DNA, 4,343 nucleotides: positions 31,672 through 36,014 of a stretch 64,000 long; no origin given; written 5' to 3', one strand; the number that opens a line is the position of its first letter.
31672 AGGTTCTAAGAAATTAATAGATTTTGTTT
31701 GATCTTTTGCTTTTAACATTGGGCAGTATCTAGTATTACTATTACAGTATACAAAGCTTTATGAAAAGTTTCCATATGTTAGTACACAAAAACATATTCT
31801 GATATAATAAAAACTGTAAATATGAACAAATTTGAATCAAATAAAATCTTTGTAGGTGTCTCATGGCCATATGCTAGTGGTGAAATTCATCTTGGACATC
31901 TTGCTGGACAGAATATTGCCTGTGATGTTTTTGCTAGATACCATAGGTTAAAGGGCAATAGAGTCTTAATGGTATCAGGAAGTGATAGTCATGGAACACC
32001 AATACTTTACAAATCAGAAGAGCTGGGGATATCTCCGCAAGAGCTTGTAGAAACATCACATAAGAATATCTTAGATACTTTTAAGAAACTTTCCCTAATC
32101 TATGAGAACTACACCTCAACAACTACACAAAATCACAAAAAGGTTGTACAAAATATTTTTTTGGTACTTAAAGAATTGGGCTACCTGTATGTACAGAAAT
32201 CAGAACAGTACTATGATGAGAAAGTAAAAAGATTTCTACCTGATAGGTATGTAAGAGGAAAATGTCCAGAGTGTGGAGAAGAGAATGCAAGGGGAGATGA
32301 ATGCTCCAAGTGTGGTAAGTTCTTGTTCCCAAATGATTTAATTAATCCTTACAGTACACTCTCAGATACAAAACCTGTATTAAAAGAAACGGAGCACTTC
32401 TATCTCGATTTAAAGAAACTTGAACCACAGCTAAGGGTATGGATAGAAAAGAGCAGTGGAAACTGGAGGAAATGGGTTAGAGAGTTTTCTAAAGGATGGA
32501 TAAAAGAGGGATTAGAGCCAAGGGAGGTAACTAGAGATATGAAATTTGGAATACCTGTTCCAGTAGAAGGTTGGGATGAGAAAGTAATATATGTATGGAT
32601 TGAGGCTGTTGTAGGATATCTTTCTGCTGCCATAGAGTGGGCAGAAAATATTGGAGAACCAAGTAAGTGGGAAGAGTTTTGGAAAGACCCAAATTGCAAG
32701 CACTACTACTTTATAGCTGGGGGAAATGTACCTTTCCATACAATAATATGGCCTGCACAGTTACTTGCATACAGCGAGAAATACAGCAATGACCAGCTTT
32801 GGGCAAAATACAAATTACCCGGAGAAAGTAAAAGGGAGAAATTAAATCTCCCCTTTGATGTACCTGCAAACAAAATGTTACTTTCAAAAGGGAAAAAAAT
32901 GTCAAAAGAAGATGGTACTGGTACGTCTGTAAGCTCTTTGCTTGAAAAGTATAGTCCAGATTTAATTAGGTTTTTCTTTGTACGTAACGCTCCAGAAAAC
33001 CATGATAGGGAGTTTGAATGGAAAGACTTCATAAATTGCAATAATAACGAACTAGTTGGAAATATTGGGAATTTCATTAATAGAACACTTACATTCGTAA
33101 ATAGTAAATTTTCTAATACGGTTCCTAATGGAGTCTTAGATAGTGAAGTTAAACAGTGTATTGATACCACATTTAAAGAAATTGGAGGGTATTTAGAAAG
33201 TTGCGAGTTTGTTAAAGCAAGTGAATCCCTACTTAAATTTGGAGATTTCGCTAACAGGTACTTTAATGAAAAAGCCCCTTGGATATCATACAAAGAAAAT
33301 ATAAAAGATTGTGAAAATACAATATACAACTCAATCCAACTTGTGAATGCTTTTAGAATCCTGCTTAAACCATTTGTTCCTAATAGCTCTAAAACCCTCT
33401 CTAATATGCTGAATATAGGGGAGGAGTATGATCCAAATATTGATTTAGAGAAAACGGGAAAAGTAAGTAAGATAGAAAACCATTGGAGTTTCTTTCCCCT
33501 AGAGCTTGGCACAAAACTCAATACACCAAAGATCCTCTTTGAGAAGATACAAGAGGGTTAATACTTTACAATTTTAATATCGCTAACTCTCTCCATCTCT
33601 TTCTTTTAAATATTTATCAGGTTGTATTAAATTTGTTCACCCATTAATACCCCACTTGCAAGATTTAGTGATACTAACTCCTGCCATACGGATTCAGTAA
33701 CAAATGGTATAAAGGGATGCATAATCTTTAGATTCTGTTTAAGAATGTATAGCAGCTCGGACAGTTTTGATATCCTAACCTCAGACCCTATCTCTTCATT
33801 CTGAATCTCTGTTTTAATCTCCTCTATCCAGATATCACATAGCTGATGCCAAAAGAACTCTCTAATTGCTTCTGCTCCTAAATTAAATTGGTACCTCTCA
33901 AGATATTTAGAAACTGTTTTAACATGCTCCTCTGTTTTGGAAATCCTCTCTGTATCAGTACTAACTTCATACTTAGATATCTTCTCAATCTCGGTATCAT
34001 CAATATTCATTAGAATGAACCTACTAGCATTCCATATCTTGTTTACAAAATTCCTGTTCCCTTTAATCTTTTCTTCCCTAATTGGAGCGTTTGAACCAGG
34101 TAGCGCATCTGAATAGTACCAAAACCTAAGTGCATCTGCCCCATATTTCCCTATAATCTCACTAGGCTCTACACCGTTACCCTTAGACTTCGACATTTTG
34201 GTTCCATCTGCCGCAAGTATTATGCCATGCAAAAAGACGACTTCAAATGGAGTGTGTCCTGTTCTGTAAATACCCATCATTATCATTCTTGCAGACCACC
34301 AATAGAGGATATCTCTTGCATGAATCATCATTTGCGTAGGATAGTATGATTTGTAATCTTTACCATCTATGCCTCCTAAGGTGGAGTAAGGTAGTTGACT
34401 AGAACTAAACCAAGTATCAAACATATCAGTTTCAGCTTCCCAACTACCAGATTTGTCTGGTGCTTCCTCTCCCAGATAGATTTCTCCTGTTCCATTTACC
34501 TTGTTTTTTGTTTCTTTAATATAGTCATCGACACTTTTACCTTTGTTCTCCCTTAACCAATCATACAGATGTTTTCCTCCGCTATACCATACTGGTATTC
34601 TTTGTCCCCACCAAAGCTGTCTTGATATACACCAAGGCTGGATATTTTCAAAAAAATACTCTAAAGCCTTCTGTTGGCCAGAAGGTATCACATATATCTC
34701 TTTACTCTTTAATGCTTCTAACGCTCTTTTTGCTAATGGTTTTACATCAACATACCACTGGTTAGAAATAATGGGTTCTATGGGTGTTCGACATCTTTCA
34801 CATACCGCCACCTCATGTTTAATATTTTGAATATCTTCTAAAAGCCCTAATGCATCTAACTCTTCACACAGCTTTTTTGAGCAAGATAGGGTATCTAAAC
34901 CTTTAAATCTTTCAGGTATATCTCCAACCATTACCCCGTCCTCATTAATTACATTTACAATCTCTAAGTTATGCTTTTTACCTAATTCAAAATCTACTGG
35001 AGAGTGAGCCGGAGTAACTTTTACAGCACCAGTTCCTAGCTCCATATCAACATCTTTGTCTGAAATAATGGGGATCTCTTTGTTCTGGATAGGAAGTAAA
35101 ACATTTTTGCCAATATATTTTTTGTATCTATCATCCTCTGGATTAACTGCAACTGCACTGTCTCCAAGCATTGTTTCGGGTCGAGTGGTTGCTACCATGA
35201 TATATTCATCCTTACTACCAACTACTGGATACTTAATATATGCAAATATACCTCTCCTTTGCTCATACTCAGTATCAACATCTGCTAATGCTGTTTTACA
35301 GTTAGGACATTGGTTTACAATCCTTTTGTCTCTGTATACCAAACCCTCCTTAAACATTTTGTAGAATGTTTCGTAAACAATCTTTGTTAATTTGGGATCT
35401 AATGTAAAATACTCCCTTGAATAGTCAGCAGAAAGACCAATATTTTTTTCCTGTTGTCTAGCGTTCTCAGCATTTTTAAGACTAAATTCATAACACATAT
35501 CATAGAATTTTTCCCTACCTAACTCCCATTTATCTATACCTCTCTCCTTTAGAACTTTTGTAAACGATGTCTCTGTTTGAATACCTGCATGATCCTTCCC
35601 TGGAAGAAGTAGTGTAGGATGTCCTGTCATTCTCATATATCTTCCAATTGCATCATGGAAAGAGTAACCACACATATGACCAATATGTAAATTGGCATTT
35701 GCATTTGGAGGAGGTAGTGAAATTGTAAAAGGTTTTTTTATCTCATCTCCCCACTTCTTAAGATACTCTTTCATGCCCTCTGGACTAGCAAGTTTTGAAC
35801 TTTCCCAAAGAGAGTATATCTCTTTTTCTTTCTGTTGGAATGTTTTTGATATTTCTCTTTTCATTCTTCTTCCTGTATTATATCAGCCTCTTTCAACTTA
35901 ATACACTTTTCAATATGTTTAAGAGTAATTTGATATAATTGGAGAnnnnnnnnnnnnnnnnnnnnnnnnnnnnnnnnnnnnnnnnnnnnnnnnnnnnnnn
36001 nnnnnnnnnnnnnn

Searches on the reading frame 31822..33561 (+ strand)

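Call 26: search_protein_families(library=pfam, proteins=[window:31822-33561:+])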
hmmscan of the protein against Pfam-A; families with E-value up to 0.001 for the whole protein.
window:31822-33561:+ (579 aa): 6 families
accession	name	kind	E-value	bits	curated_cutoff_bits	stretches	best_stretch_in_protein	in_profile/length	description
PF09334.17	tRNA-synt_1g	-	9.4e-137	456.4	20.1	1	10-423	2-391/391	tRNA synthetases class I (M)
PF00133.28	tRNA-synt_1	-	4.4e-15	55.8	22.7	1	13-96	29-113/414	tRNA synthetases class I (I, L, M and V)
PF19303.5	Anticodon_3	-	1.4e-12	48.1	23.5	1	440-578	11-137/152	Anticodon binding domain of methionyl tRNA ligase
PF01406.26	tRNA-synt_1e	-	5.8e-08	32.9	27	1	8-134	9-134/301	tRNA synthetases class I (C) catalytic domain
PF01921.24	tRNA-synt_1f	-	4.3e-05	23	27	1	344-395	267-318/360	tRNA synthetases class I (K)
PF08264.19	Anticodon_1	-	6.1e-05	23.4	25.1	1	447-527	8-87/148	Anticodon-binding domain of tRNA ligase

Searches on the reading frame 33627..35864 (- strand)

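Call 8: search_protein_families(library=pfam, proteins=[window:33627-35864:-])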
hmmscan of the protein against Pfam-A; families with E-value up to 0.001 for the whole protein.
window:33627-35864:- (745 aa): 5 families
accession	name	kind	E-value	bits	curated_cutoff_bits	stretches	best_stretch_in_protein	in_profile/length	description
PF00133.28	tRNA-synt_1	-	1.7e-108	363.5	22.7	1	38-584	18-403/414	tRNA synthetases class I (I, L, M and V)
PF09334.17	tRNA-synt_1g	-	2e-23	83.2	20.1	2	355-612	169-385/391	tRNA synthetases class I (M)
PF08264.19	Anticodon_1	-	1.5e-20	74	25.1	1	641-728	5-88/148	Anticodon-binding domain of tRNA ligase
PF13603.12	tRNA-synt_1_2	-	1.8e-11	44.3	25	1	252-309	86-143/185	Leucyl-tRNA synthetase, editing domain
PF01406.26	tRNA-synt_1e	-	0.00079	19.3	27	0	539-585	236-282/301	tRNA synthetases class I (C) catalytic domain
